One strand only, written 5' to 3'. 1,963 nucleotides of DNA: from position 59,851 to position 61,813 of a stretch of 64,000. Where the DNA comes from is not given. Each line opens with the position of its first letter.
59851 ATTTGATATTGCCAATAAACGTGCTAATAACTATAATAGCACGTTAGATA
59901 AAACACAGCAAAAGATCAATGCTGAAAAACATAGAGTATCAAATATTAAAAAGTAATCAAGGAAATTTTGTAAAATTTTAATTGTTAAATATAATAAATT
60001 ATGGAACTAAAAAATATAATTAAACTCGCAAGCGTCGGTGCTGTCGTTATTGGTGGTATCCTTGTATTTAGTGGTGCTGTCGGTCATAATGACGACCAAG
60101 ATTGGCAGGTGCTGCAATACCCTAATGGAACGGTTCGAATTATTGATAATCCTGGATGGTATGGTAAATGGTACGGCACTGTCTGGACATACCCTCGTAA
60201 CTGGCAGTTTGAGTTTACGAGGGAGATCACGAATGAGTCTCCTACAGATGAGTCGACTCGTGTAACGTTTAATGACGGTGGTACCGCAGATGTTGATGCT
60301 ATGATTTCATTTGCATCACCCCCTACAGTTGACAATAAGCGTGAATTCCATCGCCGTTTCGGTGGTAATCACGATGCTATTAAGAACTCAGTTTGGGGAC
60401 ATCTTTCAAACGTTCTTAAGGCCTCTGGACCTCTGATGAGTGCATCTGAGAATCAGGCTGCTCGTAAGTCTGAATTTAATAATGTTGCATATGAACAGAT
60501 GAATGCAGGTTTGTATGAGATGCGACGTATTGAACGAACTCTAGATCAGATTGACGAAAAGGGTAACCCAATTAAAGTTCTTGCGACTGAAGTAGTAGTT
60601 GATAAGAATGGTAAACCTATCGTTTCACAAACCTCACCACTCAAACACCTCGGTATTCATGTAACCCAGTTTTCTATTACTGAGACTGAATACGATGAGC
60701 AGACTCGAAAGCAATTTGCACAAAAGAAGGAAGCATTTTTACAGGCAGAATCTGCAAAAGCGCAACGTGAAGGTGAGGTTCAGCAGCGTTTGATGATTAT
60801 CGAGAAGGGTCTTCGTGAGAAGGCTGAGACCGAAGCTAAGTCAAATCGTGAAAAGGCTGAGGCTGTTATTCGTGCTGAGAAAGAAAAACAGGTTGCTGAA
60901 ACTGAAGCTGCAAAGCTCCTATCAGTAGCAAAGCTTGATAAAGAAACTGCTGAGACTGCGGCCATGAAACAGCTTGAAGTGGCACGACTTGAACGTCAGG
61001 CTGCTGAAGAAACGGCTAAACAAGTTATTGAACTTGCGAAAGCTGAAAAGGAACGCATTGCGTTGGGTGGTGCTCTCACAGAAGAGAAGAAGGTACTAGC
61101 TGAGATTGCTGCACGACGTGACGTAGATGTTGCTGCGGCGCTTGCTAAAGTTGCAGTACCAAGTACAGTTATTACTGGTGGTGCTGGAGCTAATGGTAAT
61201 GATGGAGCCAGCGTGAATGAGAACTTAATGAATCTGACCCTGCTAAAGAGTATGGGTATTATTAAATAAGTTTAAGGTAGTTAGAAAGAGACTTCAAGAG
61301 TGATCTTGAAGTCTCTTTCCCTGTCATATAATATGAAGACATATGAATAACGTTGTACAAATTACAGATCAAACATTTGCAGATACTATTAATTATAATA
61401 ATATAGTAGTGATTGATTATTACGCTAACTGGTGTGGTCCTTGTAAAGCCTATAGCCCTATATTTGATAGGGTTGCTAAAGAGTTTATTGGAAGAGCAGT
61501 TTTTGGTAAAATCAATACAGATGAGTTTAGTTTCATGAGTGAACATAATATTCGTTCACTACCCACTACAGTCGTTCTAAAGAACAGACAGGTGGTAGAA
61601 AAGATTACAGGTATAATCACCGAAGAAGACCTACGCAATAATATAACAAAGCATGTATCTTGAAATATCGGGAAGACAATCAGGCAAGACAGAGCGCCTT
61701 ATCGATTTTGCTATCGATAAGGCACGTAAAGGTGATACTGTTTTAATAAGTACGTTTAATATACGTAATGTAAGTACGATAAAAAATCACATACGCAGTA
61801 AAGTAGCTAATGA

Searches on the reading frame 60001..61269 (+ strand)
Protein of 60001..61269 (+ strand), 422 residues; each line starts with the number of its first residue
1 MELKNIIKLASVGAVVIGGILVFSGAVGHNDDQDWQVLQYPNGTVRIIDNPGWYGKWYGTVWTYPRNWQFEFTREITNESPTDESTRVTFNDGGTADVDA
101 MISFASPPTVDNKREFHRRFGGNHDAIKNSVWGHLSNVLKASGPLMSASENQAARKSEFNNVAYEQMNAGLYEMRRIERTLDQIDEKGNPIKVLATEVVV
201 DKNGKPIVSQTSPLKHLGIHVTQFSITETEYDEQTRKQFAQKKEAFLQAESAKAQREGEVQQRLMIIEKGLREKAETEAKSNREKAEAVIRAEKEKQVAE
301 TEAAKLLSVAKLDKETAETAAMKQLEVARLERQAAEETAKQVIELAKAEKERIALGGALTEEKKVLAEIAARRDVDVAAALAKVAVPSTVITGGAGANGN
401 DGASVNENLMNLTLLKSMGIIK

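Call 10: search_protein_families(library=pfam, proteins=[window:60001-61269:+], max_evalue=0.01)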
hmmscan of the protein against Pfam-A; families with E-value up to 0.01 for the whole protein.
window:60001-61269:+ (422 aa): 1 family
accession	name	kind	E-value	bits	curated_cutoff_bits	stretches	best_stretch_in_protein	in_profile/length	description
PF01145.31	Band_7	-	6.1e-08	33.4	23.6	1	42-259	14-175/176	SPFH domain / Band 7 family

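Call 11: search_protein_families(library=phrogs, proteins=[window:60001-61269:+], max_evalue=0.01)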
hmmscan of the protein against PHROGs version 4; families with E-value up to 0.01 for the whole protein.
window:60001-61269:+ (422 aa): 2 families
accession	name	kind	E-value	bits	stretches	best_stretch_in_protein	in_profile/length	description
phrog_11908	-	unknown function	2.1e-54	185.9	1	1-418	1-423/430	-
phrog_200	-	other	2.7e-06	27.7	1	4-168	78-238/379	lipoprotein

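Call 16: search_dna_similar(query=window:60001-61269:+, collection=phages, mode=protein, max_rows=25)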
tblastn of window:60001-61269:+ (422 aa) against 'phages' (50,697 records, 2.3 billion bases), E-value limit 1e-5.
Records with a match: 42; places in all: 42; records where one place covers at least 80% of the query: 5.
Best place of each record, by identity: <60% 42.
By first word of the organism name: Bacteroides 19; Vibrio 15; Aeromonas 2; Pseudomonas 2; Sinorhizobium 2; Kehishuvirus 1; uncultured 1.
By host as written in the record: Bacteroides intestinalis DSM 108646 17; Vibrio harveyi BAA-1116 6; Vibrio parahaemolyticus ATCC 33844 3; Vibrio anguillarum PF4 2; Bacteroides intestinalis APC919/174 2; Vibrio campbellii BB120 2; Sinorhizobium meliloti 2; Aeromonas sp. 1; and 7 more.
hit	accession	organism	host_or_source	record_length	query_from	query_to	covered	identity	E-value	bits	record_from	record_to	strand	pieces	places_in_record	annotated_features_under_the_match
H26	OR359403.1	Aeromonas phage 1233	Aeromonas sp.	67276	12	369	85%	28.3%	3e-24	111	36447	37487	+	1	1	SPFH domain-containing protein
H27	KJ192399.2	Vibrio phage CHOED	Vibrio anguillarum PF4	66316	1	369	87%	25.5%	4e-19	96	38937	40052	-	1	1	hypothetical protein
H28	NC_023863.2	Vibrio phage CHOED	Vibrio anguillarum PF4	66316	1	369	87%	25.5%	4e-19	96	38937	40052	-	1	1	hypothetical protein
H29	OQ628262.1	Aeromonas phage vB_AsaP_MQM1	Aeromonas salmonicida subsp. salmonicida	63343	34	369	80%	27.6%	5e-24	110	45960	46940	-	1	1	SPFH domain-containing protein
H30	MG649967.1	Vibrio phage Thalassa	Vibrio harveyi BAA-1116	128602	2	311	73%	27.4%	2e-25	115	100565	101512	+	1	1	hypothetical protein (x2)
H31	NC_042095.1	Vibrio phage Thalassa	Vibrio harveyi BAA-1116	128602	2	311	73%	27.4%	2e-25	115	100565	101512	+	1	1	hypothetical protein (x2)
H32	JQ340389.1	Vibrio phage pVp-1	Vibrio parahaemolyticus ATCC 33844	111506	1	311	74%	27.2%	7e-22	104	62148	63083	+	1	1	hypothetical protein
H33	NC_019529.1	Vibrio phage pVp-1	Vibrio parahaemolyticus ATCC 33844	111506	1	311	74%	27.2%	7e-22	104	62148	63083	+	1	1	hypothetical protein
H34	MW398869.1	Vibrio phage VPG01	Vibrio parahaemolyticus FORC023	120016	1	311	74%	27.2%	7e-22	104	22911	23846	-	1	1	hypothetical protein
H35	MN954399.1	Vibrio phage VPT02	Vibrio parahaemolyticus ATCC 33844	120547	1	311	74%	27.2%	7e-22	104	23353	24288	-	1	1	hypothetical protein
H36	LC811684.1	Vibrio phage VF16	Vibrio parahaemolyticus NBRC 12711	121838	1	311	74%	27.2%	7e-22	104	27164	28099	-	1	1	hypothetical protein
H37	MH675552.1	Bacteroides phage crAss001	Bacteroides intestinalis APC919/174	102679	9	310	72%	27.9%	4e-19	96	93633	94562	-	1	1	SPFH-domain/band7-family protein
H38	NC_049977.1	Bacteroides phage crAss001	Bacteroides intestinalis APC919/174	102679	9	310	72%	27.9%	4e-19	96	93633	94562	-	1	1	SPFH-domain/band7-family protein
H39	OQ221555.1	Bacteroides phage PhiCrAssBcn20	Bacteroides intestinalis DSM 108646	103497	9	310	72%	27.9%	4e-19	96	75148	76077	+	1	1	SPFH-domain/band7-family protein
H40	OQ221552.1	Bacteroides phage PhiCrAssBcn17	Bacteroides intestinalis DSM 108646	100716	9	310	72%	27.9%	6e-19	96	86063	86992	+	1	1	SPFH-domain/band7-family protein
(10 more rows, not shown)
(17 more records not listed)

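Call 22: find_related_loci(query=window:60001-61269:+, collection=viral_contigs, flank=4000)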
Query window:60001-61269:+ (422 aa) in viral_contigs; peptide patterns used: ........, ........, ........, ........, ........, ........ (x = any residue, [..] = any of these).
16 stretches matched a pattern, but none encodes a relative of the query by tblastn (E <= 1e-3).

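Call 23: find_homologous_proteins(query=window:60001-61269:+, max_evalue=1e-10)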
Query window:60001-61269:+ (422 aa): 460 proteins with E <= 1e-10 among 8000 candidates; the best 120 are listed.
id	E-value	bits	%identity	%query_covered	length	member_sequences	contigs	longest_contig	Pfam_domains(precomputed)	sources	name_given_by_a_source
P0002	5.3e-270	913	100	100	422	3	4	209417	PF01145.32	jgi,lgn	jgi:hypothetical protein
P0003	4.9e-247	838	90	100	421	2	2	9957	PF01145.32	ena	-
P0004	2.2e-198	677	75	100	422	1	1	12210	-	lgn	-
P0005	8.5e-189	646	70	100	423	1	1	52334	-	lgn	-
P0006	1.6e-182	625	70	95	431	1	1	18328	PF01145.32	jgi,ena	jgi:regulator of protease activity HflC (stomatin/prohibitin superfamily)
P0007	2.3e-163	562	62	99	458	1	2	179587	-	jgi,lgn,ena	-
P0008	1.7e-155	536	63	98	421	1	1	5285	PF01145.32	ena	-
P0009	2.4e-155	536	63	98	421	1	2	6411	PF01145.32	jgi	jgi:hypothetical protein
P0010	2.2e-154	533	62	100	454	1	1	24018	-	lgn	-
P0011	6.2e-152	525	60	100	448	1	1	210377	-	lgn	-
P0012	3.4e-151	522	60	99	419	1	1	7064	PF01145.32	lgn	-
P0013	4.8e-151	522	61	100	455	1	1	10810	-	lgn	-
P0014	4.0e-150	519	58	100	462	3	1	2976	PF01145.32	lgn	-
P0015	6.8e-148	511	60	98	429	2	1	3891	PF01145.32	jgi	jgi:hypothetical protein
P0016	9.9e-147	507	61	95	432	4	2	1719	PF01145.32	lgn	-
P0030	8.8e-136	471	54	100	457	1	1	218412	-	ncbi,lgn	-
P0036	3.6e-133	463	55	100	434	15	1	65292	PF01145.32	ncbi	-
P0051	3.1e-129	450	55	99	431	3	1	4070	-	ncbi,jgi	jgi:hypothetical protein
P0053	1.4e-128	448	56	95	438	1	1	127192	-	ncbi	-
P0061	7.2e-126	439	53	90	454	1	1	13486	-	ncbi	-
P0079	2.3e-122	427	51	98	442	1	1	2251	-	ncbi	-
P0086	6.3e-122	426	42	100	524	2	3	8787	-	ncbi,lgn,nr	ncbi:hypothetical protein KKB55_06225 [Myxococcota bacterium]|nr:hypothetical protein [Myxococcota b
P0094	1.0e-120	422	51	95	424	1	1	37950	PF01145.32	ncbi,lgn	-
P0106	8.6e-119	416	52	98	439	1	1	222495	-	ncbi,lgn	-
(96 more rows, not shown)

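Call 24: find_encoding_contigs(protein=P0003, flank=4000, max_places=2)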
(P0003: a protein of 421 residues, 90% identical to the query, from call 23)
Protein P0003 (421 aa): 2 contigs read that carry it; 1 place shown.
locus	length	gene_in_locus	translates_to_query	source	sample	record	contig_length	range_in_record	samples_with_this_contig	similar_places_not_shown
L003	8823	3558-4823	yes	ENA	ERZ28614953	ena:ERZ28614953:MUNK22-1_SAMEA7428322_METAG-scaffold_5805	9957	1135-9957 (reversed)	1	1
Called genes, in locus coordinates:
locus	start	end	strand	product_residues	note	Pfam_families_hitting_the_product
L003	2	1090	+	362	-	?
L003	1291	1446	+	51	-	-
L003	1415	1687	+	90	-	-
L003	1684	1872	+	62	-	-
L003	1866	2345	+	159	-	-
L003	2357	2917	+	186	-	-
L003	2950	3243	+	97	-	-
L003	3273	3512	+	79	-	-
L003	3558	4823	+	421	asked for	PF01145:Band_7 (weak)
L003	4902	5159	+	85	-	-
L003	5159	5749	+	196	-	-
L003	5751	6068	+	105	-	PF00085:Thioredoxin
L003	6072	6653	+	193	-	-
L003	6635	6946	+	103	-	-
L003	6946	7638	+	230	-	PF03104:DNA_pol_B_exo1 (weak), PF10108:DNA_pol_B_exo2 (faint)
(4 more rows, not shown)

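Call 25: find_encoding_contigs(protein=P0004, flank=4000, max_places=2)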
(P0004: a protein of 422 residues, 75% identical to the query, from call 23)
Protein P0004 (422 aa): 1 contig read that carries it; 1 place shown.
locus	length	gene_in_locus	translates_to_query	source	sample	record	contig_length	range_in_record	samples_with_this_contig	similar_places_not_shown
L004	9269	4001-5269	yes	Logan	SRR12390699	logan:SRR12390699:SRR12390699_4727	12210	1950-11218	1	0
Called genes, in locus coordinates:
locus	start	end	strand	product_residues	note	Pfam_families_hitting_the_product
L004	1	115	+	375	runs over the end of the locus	PF01068:DNA_ligase_A_M, PF14743:DNA_ligase_OB_2 (faint)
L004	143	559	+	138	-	-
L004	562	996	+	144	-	-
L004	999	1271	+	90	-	-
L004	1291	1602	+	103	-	-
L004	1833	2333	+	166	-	-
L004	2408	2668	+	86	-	-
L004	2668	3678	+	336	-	PF21189:PHA02142, PF09414:RNA_ligase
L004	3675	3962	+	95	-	-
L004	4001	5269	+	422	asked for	-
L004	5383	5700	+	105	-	PF00085:Thioredoxin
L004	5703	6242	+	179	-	-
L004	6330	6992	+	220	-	PF10108:DNA_pol_B_exo2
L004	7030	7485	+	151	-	-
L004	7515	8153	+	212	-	PF03031:NIF (weak)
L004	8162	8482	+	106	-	-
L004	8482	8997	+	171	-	-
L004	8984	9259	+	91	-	-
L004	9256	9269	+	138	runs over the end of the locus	-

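Call 26: find_encoding_contigs(protein=P0005, flank=4000, max_places=2)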
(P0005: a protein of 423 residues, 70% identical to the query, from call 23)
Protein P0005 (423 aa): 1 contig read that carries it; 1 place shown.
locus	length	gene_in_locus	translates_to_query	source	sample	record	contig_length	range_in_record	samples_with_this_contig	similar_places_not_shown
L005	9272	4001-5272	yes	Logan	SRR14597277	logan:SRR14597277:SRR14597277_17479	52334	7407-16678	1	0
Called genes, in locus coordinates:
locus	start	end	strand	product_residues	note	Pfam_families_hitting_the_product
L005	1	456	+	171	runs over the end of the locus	-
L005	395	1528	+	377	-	PF01068:DNA_ligase_A_M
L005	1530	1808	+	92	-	-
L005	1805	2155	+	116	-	-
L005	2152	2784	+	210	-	-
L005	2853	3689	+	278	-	-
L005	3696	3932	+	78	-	-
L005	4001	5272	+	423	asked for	-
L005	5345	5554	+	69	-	-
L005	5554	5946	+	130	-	-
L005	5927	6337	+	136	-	-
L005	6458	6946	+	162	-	-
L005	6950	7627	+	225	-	PF13482:RNase_H_2 (faint), PF10108:DNA_pol_B_exo2 (weak)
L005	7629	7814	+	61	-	-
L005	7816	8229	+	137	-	-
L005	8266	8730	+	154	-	-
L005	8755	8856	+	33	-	-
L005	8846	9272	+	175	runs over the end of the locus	PF03031:NIF (weak)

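Call 30: list_cluster_members(proteins=[P0030, P0106, P0053, P0036, P0061, P0079, P0094, P0051, P0086])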
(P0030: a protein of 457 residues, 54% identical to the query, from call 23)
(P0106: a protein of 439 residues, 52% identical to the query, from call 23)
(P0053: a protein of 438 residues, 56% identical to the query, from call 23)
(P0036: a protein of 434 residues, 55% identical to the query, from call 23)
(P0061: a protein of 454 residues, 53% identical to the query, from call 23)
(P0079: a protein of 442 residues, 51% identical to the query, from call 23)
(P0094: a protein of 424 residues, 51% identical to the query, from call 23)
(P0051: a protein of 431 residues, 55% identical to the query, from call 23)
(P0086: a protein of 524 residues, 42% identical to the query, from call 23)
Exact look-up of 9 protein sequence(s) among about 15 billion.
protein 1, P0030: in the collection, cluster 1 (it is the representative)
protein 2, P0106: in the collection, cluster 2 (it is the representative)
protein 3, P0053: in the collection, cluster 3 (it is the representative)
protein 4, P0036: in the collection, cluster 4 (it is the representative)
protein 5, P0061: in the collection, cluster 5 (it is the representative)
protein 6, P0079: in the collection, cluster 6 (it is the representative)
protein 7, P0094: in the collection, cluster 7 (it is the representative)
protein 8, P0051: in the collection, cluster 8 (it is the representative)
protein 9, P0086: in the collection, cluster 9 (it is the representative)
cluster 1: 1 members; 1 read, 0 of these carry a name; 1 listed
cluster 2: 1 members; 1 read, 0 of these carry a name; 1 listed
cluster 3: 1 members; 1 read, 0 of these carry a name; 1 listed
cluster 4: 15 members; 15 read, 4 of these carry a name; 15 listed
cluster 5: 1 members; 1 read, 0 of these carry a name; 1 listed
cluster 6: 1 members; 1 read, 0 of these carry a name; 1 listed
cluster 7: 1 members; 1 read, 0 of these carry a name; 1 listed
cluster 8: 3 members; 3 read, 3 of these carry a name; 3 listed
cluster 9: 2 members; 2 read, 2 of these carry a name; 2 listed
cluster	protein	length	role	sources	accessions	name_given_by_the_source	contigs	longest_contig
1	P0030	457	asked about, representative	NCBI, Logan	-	-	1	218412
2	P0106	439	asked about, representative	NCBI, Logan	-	-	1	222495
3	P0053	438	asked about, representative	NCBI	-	-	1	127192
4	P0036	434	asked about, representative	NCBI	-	-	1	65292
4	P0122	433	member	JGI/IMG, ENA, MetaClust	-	\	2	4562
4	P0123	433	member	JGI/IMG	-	regulator of protease activity HflC (stomatin/prohibitin superfamily)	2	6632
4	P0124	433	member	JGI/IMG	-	hypothetical protein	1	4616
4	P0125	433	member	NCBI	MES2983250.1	MAG: SPFH domain-containing protein [Verrucomicrobiota bacterium]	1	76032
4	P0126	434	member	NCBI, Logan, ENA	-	-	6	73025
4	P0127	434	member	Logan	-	-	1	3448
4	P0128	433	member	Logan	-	-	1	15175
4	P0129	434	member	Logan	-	-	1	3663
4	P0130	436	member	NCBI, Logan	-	-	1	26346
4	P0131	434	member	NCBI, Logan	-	-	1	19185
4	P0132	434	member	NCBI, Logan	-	-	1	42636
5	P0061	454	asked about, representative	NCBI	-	-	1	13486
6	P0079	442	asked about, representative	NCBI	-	-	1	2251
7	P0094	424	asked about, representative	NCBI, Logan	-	-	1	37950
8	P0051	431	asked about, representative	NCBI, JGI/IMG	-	hypothetical protein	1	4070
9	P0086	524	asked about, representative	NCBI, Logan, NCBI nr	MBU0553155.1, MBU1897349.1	hypothetical protein KKB55_06225 [Myxococcota bacterium] | hypothetical protein [Myxococcota bacterium]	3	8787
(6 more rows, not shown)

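Call 81: find_encoding_contigs(protein=P0036, flank=10000, max_places=3)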
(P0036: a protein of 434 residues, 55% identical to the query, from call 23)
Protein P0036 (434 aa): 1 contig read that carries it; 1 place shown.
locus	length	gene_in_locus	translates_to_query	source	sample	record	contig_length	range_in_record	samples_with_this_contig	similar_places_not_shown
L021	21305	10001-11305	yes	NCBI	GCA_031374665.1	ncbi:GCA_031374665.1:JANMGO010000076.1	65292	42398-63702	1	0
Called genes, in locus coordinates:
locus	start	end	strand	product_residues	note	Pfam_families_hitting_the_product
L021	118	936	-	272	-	PF23023:Anti-Pycsar_Apyc1, PF00753:Lactamase_B, PF13483:Lactamase_B_3 (weak), PF12706:Lactamase_B_2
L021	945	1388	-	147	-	PF06133:Com_YlbF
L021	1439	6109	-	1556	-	PF00310:GATase_2, PF04898:Glu_syn_central, PF01645:Glu_synthase, PF01493:GXGXG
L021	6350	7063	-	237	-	PF17131:TP_0789-like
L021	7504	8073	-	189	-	PF01765:RRF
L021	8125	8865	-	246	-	PF00696:AA_kinase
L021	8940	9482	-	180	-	-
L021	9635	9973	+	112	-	-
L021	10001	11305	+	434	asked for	PF01145:Band_7 (weak)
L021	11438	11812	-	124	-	PF00453:Ribosomal_L20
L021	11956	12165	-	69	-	PF01632:Ribosomal_L35p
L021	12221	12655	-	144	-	PF03330:DPBB_1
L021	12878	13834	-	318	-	PF00389:2-Hacid_dh, PF02826:2-Hacid_dh_C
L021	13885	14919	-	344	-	PF13624:SurA_N_3, PF13145:Rotamase_2, PF13616:Rotamase_3, PF00639:Rotamase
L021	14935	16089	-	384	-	PF03734:YkuD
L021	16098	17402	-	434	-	PF13167:GTP-bdg_N, PF16360:GTP-bdg_M, PF01926:MMR_HSR1, PF02421:FeoB_N (weak)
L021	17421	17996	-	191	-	PF09424:YqeY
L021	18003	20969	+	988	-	PF13472:Lipase_GDSL_2, PF23500:DUF7133, PF00034:Cytochrom_C, PF13442:Cytochrome_CBB3 (faint)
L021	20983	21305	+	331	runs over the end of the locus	PF06283:ThuA (weak)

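Call 84: list_cluster_members(proteins=[L021:7504-8073:-, L021:8125-8865:-, L021:11438-11812:-, L021:16098-17402:-, L021:13885-14919:-, L021:9635-9973:+, L021:12878-13834:-])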
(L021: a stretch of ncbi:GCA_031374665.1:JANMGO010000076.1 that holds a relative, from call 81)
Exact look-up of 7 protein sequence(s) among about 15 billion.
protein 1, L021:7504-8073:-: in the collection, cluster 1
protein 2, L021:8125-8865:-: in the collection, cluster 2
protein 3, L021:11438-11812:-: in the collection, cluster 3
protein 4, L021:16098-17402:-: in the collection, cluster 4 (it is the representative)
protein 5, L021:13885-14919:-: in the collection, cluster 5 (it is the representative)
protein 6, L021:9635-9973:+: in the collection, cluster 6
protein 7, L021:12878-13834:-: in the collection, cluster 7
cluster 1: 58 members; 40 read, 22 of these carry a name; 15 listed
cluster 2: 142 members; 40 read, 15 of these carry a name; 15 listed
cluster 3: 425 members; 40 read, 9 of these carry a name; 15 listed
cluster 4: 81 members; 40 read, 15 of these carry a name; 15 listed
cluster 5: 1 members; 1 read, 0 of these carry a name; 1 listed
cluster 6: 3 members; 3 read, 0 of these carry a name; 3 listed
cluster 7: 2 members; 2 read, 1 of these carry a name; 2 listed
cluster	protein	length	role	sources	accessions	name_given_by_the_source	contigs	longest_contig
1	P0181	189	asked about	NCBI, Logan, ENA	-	-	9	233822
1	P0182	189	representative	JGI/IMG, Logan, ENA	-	ribosome recycling factor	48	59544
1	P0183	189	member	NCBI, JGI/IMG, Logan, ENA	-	ribosome recycling factor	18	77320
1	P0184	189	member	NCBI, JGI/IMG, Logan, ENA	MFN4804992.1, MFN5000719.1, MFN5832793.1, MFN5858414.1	MAG: ribosome recycling factor [Akkermansiaceae bacterium] | ribosome recycling factor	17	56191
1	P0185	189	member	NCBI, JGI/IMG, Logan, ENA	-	ribosome recycling factor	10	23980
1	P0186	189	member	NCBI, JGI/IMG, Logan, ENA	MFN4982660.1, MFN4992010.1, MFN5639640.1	MAG: ribosome recycling factor [Akkermansiaceae bacterium] | ribosome recycling factor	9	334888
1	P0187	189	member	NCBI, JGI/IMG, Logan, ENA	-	ribosome recycling factor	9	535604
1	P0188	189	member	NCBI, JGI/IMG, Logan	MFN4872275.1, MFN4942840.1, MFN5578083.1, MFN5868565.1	MAG: ribosome recycling factor [Akkermansiaceae bacterium] | ribosome recycling factor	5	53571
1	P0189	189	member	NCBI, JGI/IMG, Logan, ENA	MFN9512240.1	MAG: ribosome recycling factor [Akkermansiaceae bacterium]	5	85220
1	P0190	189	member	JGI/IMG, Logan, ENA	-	ribosome recycling factor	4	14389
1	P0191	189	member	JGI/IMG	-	ribosome recycling factor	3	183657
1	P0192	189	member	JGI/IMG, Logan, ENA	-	ribosome recycling factor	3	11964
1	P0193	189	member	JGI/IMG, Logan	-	ribosome recycling factor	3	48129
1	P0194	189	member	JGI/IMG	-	ribosome recycling factor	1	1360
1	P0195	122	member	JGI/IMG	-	ribosome recycling factor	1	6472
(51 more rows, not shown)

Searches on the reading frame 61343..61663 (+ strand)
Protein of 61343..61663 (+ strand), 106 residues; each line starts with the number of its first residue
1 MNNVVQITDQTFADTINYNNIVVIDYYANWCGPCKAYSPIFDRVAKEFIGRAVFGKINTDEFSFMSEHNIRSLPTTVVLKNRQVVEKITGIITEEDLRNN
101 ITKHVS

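Call 10: search_protein_families(library=pfam, proteins=[window:61343-61663:+], max_evalue=0.01)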
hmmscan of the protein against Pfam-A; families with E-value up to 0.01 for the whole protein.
window:61343-61663:+ (106 aa): 5 families
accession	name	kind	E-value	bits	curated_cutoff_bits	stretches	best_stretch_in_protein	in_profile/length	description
PF00085.26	Thioredoxin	-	4.4e-23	81.7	23.5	1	4-102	2-102/103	Thioredoxin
PF13098.12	Thioredoxin_2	-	4.8e-06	27.3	27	1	21-98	7-101/104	Thioredoxin-like domain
PF00578.27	AhpC-TSA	-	0.00039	20.8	26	1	18-94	24-103/124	AhpC/TSA family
PF04756.19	OST3_OST6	-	0.0044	16.9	27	1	2-81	11-104/294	OST3 / OST6 family, transporter family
PF13905.12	Thioredoxin_8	-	0.0048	17.7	27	0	20-48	2-30/94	Thioredoxin-like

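Call 11: search_protein_families(library=phrogs, proteins=[window:61343-61663:+], max_evalue=0.01)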
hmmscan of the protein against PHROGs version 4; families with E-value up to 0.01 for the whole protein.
window:61343-61663:+ (106 aa): 1 family
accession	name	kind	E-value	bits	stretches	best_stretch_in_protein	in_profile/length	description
phrog_22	-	DNA, RNA and nucleotide metabolism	9.2e-09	36.6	1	4-99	53-142/162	thioredoxin domain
